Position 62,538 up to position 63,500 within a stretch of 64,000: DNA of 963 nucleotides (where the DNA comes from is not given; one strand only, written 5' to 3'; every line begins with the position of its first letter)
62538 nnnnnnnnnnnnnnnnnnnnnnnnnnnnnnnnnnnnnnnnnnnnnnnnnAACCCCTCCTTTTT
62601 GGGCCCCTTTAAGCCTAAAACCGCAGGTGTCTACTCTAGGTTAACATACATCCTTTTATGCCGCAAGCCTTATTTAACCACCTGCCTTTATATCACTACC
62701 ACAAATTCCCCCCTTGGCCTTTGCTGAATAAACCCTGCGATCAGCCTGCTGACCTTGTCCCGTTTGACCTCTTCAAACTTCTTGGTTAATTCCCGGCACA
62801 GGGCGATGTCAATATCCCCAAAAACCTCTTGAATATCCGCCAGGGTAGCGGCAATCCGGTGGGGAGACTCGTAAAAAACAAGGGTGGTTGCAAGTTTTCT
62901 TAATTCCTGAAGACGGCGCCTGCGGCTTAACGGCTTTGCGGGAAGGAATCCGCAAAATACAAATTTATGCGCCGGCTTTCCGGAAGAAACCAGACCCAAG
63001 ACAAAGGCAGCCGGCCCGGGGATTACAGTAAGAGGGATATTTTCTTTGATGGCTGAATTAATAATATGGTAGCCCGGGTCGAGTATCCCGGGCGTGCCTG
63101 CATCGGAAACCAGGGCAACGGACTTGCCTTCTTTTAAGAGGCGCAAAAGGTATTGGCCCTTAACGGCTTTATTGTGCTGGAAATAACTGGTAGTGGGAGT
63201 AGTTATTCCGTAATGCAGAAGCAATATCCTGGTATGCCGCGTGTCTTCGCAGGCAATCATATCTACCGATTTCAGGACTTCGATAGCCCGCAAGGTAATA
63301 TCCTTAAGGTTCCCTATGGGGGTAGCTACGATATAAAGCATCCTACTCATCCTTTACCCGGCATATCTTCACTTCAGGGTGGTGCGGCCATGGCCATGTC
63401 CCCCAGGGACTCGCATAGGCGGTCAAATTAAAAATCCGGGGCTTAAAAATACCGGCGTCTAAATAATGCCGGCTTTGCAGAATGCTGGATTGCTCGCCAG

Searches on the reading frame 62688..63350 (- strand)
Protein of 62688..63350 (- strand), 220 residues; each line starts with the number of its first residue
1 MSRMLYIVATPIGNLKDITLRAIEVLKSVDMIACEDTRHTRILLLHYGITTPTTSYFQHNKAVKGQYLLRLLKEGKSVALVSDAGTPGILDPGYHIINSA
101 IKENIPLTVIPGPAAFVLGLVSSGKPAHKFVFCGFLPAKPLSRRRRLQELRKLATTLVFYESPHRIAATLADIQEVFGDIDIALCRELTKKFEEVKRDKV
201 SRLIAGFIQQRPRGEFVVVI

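Call 20: find_encoding_contigs(protein=window:62688-63350:-, flank=10000, max_places=2)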
Protein window:62688-63350:- (220 aa): no gene with exactly this product is on record in the collection.
